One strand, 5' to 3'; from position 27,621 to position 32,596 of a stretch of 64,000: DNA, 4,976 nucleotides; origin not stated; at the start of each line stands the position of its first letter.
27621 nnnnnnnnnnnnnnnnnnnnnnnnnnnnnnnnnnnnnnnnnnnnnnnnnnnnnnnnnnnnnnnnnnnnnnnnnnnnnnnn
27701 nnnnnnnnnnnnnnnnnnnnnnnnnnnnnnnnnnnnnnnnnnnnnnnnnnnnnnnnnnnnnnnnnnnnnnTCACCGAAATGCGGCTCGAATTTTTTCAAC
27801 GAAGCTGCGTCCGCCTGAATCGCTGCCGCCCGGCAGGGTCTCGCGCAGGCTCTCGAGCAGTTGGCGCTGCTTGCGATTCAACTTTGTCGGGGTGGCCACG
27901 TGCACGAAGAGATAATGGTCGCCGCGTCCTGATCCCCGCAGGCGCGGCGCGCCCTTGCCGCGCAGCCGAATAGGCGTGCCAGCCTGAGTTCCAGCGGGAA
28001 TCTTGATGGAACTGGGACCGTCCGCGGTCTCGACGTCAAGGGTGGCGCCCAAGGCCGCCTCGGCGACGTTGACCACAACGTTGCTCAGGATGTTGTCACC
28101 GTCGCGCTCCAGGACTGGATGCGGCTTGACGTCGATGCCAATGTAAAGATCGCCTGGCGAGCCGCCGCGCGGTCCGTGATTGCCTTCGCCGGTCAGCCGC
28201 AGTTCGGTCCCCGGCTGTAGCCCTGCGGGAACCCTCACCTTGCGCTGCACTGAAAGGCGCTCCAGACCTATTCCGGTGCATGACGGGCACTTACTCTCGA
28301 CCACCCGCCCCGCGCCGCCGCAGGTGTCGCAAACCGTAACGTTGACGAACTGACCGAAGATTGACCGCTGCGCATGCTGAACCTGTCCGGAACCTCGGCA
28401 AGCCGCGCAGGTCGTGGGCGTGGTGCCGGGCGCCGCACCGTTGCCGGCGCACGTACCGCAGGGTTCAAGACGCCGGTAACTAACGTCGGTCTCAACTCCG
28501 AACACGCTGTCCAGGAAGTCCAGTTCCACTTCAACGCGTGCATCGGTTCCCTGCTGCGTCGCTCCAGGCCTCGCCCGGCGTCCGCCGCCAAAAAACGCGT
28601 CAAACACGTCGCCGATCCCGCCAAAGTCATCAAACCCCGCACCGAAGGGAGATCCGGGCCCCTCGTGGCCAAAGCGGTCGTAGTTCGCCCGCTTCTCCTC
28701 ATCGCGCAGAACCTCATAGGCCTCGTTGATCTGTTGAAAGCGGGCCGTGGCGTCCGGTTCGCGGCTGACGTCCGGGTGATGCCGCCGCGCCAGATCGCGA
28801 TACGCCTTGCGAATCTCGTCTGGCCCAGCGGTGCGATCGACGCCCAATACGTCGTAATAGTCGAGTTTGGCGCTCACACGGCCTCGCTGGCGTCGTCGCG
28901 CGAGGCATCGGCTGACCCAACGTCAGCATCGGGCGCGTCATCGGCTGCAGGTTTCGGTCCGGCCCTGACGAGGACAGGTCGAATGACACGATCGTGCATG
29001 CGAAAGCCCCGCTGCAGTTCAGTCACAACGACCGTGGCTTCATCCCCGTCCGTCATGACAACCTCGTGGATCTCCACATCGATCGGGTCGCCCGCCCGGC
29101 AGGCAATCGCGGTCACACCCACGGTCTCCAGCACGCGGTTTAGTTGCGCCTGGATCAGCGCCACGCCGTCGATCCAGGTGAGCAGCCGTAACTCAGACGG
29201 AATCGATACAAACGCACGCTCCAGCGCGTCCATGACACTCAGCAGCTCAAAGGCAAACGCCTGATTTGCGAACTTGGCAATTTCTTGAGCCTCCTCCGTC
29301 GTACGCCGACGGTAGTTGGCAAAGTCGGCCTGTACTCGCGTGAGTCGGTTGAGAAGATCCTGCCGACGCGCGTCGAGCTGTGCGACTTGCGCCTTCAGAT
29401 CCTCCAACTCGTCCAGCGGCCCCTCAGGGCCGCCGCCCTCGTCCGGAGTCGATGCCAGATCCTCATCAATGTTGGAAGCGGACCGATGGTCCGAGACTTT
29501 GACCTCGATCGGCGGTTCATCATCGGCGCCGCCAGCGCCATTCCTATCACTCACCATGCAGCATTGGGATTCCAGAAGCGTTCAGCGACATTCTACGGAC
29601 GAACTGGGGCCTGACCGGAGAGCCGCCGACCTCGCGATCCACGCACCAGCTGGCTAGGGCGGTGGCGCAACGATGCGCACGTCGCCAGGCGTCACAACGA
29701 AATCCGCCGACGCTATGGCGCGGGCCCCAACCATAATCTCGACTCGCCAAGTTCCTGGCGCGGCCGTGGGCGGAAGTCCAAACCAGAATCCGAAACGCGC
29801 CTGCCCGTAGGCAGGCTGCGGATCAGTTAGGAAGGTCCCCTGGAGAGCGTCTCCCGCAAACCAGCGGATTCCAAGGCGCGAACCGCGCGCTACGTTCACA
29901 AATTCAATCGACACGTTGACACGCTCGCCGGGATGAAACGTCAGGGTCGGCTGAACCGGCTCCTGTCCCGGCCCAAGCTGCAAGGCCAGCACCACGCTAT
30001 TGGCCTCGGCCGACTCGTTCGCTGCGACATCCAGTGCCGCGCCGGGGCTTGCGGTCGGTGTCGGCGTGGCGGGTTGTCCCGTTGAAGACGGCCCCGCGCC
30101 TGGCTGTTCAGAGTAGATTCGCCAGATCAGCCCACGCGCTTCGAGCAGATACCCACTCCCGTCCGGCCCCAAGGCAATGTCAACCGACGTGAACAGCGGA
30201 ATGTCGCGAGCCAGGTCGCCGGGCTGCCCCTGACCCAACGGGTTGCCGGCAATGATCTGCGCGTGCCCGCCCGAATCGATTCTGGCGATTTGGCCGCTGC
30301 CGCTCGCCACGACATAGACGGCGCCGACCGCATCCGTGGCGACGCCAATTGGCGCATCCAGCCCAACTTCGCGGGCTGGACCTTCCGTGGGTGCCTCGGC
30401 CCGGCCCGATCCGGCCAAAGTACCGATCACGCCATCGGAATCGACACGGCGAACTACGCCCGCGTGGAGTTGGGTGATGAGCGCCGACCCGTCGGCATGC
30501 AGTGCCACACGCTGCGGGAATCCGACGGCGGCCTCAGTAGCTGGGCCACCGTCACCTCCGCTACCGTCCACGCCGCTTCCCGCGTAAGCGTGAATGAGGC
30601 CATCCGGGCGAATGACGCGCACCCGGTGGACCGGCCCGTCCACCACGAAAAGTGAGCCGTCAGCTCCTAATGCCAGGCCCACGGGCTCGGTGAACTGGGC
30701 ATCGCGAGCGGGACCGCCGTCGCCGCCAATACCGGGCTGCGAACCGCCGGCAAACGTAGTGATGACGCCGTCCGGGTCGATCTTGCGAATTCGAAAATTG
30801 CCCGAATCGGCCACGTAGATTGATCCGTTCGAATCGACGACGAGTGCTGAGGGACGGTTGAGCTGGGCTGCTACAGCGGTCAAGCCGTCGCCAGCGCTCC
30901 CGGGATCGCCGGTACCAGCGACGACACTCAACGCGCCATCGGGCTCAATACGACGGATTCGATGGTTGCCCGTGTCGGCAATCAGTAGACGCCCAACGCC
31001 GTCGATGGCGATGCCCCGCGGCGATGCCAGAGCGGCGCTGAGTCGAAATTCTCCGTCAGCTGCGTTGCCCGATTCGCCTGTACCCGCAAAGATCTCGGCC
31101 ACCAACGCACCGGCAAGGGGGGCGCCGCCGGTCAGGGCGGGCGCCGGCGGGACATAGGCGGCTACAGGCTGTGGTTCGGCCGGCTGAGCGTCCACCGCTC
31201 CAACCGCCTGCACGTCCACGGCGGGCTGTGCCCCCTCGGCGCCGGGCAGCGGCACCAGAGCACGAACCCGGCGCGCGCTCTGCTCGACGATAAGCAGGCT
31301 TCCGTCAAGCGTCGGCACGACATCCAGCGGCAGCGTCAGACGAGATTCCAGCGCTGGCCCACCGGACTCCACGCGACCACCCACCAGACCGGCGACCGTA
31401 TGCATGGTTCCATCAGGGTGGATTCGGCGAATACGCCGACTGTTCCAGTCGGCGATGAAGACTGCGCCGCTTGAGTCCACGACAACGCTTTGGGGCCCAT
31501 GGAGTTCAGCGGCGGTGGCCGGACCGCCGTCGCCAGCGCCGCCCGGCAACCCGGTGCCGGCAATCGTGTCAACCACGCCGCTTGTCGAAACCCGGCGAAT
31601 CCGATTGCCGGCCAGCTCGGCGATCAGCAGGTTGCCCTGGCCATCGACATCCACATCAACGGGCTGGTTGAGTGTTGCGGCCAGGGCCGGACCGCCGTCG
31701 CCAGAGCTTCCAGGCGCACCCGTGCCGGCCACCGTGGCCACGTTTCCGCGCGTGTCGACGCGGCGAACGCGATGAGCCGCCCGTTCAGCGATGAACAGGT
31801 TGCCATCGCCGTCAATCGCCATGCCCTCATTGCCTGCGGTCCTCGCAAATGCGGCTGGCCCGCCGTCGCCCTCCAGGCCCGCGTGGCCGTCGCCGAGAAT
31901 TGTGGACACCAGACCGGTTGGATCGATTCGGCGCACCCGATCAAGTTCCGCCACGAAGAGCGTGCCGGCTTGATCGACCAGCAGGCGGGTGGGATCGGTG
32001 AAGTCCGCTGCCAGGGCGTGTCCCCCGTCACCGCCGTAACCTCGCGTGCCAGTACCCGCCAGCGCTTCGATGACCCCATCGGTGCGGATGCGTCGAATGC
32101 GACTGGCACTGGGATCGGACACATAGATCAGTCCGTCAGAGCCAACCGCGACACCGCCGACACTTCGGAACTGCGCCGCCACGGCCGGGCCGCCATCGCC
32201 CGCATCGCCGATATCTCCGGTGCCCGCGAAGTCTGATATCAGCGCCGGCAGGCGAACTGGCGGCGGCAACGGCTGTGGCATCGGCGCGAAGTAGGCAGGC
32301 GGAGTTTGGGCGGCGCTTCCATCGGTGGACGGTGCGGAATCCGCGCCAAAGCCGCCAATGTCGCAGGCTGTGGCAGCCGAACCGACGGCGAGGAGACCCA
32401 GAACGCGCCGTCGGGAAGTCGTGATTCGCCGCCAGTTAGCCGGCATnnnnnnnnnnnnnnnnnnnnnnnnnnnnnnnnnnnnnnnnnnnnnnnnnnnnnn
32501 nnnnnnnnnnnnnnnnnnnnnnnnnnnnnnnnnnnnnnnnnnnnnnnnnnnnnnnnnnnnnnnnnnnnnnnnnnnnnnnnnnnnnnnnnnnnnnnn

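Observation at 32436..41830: Ten-gene glycan assembly locus lacking a recognisable flippase or exporter, with two unknown small proteins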

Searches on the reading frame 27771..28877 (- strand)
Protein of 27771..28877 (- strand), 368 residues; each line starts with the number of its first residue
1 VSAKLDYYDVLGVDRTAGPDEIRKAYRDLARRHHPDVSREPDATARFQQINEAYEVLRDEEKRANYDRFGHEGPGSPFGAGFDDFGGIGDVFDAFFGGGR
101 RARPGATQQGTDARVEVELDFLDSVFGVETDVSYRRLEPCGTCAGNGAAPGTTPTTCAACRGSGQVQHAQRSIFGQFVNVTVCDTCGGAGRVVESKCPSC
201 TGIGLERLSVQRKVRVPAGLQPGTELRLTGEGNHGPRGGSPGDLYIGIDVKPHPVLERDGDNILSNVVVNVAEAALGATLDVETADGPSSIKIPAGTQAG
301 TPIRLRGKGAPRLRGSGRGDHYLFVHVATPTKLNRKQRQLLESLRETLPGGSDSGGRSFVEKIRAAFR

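Call 5: search_protein_families(library=pfam, proteins=[window:27771-28877:-], max_evalue=0.01)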
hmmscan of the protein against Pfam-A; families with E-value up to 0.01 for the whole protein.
window:27771-28877:- (368 aa): 3 families
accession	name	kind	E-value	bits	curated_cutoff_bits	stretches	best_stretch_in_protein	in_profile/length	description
PF01556.23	DnaJ_C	-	3.4e-41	141.3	26.6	1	114-330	2-152/152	DnaJ C terminal domain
PF00226.36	DnaJ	-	1.3e-25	89.7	27.8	1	6-67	1-63/63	DnaJ domain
PF00684.25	DnaJ_CXXCXGXG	-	2.2e-15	57.1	32.7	1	140-203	1-64/65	DnaJ central domain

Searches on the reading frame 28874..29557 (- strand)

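Call 5: search_protein_families(library=pfam, proteins=[window:28874-29557:-], max_evalue=0.01)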
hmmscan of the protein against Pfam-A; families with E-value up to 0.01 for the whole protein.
window:28874-29557:- (227 aa): 1 family
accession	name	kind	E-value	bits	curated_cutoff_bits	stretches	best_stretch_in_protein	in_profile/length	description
PF01025.24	GrpE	-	4.4e-35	121.2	25.8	1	49-197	11-161/165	GrpE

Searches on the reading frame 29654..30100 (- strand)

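Call 57: search_protein_families(library=pfam, proteins=[window:29654-30100:-], max_evalue=10)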
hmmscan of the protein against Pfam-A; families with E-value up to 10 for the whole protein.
window:29654-30100:- (148 aa): 1 family
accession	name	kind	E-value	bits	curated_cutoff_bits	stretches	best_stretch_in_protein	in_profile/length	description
PF23619.1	Ig_VWA7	-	0.15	12.8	27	1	47-127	4-85/104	VWA7 Ig-like domain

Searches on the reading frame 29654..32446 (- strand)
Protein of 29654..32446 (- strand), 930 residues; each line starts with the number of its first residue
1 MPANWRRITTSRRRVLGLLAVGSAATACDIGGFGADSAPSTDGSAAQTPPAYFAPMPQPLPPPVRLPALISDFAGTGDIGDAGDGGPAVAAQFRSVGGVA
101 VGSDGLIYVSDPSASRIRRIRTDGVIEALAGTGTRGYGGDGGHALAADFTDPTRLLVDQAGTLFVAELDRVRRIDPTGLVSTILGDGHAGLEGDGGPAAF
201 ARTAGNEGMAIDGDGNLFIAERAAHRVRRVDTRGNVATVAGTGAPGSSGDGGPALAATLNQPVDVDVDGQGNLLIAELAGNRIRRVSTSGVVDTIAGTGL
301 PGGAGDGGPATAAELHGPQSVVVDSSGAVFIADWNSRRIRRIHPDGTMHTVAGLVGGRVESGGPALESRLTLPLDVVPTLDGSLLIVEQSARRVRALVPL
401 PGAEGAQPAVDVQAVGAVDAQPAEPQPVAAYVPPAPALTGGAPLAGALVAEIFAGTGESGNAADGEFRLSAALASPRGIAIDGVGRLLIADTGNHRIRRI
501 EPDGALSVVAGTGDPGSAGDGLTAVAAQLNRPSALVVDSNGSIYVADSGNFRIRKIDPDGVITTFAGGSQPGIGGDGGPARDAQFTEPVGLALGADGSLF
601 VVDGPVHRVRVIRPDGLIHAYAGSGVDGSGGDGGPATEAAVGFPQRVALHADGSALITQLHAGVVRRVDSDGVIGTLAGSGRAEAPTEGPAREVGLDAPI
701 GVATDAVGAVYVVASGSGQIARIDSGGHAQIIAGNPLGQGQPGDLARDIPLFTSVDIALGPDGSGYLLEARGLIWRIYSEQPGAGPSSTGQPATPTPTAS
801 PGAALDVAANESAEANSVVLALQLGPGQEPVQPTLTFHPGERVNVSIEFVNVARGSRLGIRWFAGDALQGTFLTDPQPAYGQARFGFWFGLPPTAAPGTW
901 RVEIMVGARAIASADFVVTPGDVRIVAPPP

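Call 5: search_protein_families(library=pfam, proteins=[window:29654-32446:-], max_evalue=0.01)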
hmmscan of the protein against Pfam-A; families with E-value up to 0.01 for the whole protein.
window:29654-32446:- (930 aa): 7 families
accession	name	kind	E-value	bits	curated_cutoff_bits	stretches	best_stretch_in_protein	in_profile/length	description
PF25021.1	TEN_NHL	-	1.5e-55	189.1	27.1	8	514-568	126-178/357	Teneurin NHL domain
PF01436.27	NHL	-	4.7e-34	115.1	20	3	529-555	1-27/28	NHL repeat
PF24684.1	Vgb_lyase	-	9.1e-20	71.1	50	1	527-728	52-212/290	Virginiamycin B lyase family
PF08450.18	SGL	-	1.3e-14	54.8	26.3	0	317-349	185-217/246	SMP-30/Gluconolactonase/LRE-like region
PF13449.12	Phytase-like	-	1.2e-05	25.8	27.6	0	188-237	59-101/284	Esterase-like activity of phytase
PF22701.2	Mala_s_1-like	-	1.6e-05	25.2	27.5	0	259-316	87-139/195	Mal s 1 allergenic protein-like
PF06739.17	SBBP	-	2.2e-05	24.8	20.5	0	532-546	15-29/38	Beta-propeller repeat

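Call 66: search_solved_structures(query=window:29654-32446:-, max_evalue=0.001)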
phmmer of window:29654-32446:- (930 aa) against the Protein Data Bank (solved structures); distinct sequences matched with E-value up to 0.001: 65 (the best 60 are shown).
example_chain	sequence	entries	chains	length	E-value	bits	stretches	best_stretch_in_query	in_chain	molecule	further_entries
9ifo_A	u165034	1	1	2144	2.6e-75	257.7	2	476-670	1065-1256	Teneurin-Like Protein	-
9pt5_A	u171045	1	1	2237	2.9e-75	257.6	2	476-670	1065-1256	Teneurin-like protein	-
7qrx_A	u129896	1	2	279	1.2e-27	100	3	475-630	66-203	E3 ubiquitin-protein ligase TRIM71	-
7djj_A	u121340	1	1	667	1.3e-24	89.9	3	450-610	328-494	Protein SUPPRESSOR OF QUENCHING 1, chloroplastic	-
7djk_A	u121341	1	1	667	1.3e-24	89.9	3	450-610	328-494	Protein SUPPRESSOR OF QUENCHING 1, chloroplastic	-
9jur_A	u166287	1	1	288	2.9e-24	88.8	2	475-630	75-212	E3 ubiquitin-protein ligase TRIM71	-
8j72_A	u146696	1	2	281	5.9e-24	87.8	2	475-630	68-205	E3 ubiquitin-protein ligase TRIM71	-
6fpt_A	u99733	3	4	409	2e-23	86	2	475-630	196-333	E3 ubiquitin-protein ligase TRIM71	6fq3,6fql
6d69_A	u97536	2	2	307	3.3e-23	85.3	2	464-611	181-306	NHL Repeat Region of D. melanogaster Thin | Thin, isoform D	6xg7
6g7w_A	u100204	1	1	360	4.9e-22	81.4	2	473-598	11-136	NHL repeat-containing protein 2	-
6gc1_A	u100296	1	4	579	3.8e-21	78.5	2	473-598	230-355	NHL repeat-containing protein 2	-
3wwa_A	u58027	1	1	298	9.6e-21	77.1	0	473-556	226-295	Pizza7H protein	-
7zph_A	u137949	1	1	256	1.2e-20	76.9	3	473-557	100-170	Pizza6-TNK-RSH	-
7zq2_A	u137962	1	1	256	1.2e-20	76.8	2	473-557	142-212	Pizza6-RSH-TSH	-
7djl_C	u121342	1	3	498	2e-20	76.1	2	446-611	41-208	Protein SUPPRESSOR OF QUENCHING 1, chloroplastic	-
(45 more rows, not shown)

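Call 75: search_protein_families(library=padloc, proteins=[window:29654-32446:-], max_evalue=0.001)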
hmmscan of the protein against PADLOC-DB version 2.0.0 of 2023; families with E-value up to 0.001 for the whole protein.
window:29654-32446:- (930 aa): 0 families
